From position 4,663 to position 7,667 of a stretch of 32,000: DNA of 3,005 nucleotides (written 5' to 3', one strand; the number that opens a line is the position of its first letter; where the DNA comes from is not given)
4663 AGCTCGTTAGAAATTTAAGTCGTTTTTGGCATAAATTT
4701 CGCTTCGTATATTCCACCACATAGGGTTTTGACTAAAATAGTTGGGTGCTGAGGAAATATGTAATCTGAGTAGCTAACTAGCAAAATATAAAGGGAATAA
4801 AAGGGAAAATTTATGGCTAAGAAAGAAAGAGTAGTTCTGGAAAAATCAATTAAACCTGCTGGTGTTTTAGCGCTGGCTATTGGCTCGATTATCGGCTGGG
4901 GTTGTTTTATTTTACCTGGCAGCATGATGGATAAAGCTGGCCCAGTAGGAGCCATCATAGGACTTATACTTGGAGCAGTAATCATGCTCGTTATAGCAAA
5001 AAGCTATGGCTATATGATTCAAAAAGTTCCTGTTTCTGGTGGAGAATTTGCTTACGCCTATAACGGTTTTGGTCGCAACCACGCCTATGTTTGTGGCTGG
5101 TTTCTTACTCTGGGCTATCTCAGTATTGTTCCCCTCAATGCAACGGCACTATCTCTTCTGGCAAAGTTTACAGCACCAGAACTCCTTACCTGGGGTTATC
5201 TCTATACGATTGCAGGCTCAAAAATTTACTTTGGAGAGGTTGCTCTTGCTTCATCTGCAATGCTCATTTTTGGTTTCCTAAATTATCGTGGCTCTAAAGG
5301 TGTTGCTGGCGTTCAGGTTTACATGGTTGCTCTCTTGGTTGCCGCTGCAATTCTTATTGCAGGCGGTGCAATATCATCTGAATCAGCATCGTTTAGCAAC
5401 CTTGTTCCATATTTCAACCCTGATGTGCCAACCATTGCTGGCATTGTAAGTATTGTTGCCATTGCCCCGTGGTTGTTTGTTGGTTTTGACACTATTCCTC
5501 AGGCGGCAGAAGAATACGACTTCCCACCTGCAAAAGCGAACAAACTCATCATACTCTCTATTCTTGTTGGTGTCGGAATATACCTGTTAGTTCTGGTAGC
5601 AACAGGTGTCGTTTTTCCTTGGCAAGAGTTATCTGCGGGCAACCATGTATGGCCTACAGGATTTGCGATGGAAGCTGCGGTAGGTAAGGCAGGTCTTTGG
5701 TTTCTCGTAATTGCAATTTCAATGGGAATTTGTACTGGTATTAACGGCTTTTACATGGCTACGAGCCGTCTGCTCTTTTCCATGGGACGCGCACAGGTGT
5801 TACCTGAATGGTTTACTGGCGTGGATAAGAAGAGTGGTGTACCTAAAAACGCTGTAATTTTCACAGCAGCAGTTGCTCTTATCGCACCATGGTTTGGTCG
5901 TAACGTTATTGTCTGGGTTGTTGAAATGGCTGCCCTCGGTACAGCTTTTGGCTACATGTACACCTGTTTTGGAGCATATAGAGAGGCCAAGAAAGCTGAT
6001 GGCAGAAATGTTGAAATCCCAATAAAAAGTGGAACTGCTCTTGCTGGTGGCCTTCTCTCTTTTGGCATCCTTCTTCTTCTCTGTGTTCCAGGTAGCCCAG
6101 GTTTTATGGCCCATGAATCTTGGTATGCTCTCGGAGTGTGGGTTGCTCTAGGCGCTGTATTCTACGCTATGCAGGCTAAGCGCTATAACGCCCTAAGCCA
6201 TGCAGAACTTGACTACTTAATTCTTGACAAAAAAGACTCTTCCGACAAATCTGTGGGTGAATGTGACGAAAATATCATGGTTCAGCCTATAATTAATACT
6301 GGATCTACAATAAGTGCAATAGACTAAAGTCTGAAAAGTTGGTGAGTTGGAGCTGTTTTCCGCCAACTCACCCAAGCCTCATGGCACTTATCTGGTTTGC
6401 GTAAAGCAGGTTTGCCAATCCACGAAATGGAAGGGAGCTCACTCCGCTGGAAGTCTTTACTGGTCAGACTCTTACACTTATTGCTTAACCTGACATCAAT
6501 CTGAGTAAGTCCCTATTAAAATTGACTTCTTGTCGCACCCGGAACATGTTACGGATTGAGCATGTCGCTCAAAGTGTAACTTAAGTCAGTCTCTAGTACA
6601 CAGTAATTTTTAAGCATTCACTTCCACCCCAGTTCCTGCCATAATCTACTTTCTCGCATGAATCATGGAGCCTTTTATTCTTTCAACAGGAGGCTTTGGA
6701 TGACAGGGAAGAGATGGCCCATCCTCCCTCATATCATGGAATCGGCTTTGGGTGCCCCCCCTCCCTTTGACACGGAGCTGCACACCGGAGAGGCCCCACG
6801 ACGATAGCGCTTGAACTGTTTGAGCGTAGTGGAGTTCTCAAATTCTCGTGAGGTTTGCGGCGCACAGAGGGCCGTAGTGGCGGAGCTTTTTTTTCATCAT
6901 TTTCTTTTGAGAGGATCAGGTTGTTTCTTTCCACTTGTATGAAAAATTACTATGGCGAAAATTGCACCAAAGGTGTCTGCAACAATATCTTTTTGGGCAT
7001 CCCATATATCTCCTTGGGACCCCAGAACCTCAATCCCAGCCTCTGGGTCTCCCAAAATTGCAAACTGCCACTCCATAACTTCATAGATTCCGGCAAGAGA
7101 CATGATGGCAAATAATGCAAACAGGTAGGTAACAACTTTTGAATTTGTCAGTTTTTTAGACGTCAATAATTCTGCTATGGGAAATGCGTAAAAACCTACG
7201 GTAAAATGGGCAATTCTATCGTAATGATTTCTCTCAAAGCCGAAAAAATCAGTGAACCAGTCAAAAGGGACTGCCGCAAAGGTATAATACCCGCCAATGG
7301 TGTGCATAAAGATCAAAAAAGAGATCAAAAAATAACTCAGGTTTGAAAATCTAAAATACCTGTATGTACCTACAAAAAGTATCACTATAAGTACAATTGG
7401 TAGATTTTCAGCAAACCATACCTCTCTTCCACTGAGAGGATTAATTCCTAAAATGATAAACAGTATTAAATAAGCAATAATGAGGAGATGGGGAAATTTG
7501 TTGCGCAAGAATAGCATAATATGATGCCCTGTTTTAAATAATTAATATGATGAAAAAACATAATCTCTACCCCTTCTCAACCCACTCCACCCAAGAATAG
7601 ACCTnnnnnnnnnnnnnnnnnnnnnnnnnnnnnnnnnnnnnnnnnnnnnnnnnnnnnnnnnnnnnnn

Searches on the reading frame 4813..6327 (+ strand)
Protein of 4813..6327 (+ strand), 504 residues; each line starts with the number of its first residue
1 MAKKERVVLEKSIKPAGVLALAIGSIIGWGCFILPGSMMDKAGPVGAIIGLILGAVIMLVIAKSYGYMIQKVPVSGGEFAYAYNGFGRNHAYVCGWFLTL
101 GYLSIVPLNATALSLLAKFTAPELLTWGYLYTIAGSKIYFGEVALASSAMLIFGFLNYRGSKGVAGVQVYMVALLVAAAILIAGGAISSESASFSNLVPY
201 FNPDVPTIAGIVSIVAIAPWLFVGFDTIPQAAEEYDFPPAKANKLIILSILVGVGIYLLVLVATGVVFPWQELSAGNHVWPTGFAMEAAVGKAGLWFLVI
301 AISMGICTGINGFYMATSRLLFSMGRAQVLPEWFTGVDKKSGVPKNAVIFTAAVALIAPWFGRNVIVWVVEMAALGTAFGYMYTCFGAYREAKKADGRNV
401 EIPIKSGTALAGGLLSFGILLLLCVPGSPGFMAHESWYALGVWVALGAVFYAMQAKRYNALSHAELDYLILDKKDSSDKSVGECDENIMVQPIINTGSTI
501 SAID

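Call 59: search_protein_families(library=pfam, proteins=[window:4813-6327:+], max_evalue=0.001)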
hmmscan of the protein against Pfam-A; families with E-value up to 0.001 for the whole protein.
window:4813-6327:+ (504 aa): 2 families
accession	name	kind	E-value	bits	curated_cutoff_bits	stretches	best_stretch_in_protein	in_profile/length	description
PF13520.12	AA_permease_2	-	5.1e-37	128.2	27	1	18-444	6-425/427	Amino acid permease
PF00324.27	AA_permease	-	6.9e-35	121.1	24.6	1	17-425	1-418/470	Amino acid permease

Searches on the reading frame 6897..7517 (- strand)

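Call 59: search_protein_families(library=pfam, proteins=[window:6897-7517:-], max_evalue=0.001)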
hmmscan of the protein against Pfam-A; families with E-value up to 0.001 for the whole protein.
window:6897-7517:- (206 aa): 1 family
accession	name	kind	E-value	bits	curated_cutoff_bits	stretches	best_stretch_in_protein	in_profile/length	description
PF09997.14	DUF2238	-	4.4e-47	159.9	26.4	1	42-180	1-139/140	Predicted membrane protein (DUF2238)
